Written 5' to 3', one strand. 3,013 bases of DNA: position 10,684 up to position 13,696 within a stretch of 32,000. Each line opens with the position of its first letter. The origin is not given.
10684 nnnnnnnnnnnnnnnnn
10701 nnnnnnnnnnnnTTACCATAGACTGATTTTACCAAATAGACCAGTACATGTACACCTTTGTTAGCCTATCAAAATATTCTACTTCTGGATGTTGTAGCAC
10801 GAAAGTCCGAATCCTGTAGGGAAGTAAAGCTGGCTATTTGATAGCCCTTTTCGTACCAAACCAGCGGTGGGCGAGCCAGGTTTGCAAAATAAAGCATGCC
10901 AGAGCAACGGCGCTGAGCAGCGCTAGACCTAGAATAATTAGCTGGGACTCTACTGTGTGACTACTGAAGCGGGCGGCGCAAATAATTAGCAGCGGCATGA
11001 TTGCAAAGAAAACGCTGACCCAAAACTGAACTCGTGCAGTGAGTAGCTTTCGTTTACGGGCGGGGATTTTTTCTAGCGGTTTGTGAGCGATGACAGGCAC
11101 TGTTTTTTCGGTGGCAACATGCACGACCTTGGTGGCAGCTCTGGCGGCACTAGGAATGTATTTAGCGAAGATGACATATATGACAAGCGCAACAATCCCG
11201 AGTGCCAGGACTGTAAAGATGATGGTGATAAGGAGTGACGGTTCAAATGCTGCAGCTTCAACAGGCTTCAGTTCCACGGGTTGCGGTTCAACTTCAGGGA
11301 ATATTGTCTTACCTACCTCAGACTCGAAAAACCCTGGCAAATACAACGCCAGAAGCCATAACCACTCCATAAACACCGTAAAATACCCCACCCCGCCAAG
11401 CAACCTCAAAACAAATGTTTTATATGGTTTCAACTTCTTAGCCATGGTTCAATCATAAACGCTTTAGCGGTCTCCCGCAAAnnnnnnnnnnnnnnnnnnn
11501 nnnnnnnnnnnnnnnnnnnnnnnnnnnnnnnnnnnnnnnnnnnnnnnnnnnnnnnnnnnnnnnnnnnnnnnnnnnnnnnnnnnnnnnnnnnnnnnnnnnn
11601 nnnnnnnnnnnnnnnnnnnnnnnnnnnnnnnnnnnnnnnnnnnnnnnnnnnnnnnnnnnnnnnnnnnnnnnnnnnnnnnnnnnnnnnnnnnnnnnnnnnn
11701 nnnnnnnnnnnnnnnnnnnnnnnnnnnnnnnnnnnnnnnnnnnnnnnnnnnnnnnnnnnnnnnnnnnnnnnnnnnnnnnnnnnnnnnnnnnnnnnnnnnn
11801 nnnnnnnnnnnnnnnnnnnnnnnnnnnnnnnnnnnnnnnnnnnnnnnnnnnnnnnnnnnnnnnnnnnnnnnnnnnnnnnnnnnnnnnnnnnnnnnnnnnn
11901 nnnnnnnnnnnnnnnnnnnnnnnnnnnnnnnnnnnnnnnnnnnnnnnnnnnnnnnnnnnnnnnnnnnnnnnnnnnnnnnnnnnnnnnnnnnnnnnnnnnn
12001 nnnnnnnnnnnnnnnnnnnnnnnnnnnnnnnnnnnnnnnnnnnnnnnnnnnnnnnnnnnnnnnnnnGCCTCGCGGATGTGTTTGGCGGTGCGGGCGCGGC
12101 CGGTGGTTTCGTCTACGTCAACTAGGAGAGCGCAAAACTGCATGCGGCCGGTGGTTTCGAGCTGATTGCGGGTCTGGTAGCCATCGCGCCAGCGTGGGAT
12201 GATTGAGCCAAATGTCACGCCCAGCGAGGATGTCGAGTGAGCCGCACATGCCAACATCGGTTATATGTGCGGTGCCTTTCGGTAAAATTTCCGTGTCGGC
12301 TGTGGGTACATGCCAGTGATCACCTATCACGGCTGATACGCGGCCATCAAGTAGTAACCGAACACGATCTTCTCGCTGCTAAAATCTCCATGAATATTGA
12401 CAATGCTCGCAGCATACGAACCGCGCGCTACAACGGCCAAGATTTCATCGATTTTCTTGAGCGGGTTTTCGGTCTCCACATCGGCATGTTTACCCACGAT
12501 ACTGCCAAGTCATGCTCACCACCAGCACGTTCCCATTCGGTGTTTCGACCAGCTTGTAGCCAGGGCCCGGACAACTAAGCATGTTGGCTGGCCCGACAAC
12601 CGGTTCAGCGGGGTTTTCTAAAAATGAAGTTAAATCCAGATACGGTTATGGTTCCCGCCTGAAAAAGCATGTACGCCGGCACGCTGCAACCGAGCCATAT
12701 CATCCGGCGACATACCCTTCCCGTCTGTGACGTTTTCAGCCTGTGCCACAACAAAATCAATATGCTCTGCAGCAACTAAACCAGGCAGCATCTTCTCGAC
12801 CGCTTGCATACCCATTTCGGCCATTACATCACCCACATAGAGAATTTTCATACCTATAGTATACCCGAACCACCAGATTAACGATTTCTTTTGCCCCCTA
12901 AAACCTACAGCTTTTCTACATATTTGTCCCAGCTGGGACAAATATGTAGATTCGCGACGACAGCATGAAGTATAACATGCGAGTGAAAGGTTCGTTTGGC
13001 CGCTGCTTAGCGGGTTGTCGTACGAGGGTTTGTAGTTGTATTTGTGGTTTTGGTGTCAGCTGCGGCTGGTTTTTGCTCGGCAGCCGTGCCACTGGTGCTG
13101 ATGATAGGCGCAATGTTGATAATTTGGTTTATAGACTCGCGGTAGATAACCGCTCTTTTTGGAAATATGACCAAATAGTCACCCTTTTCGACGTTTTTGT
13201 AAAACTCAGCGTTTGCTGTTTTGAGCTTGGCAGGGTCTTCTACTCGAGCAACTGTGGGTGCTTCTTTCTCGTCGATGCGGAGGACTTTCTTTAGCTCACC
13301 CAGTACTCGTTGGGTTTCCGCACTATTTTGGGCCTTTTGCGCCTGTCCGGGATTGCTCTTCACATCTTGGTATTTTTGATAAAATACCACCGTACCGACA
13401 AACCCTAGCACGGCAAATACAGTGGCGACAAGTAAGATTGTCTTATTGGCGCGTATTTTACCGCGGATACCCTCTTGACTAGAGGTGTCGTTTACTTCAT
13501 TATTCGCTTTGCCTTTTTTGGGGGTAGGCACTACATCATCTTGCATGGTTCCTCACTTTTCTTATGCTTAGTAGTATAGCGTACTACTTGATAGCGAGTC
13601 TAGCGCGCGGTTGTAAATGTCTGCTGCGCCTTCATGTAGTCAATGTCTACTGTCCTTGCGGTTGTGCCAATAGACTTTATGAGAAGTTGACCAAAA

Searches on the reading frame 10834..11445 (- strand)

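Call 13: search_protein_families(library=pfam, proteins=[window:10834-11445:-], max_evalue=0.01)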
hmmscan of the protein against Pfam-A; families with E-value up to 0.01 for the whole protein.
window:10834-11445:- (203 aa): 2 families
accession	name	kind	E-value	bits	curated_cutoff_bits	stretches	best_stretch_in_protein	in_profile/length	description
PF04144.18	SCAMP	-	0.0011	19.6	27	1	116-199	8-92/172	SCAMP family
PF24838.2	8xMP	-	0.0034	17.7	30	1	74-157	50-133/136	Octameric membrane protein family (8xMP)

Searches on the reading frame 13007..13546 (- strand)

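Call 13: search_protein_families(library=pfam, proteins=[window:13007-13546:-], max_evalue=0.01)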
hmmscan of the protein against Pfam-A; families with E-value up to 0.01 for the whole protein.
window:13007-13546:- (179 aa): 1 family
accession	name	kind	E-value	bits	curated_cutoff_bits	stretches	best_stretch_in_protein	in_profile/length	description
PF04066.18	MrpF_PhaF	-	0.0072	17.2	23.3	0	37-55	30-48/53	Multiple resistance and pH regulation protein F (MrpF / PhaF)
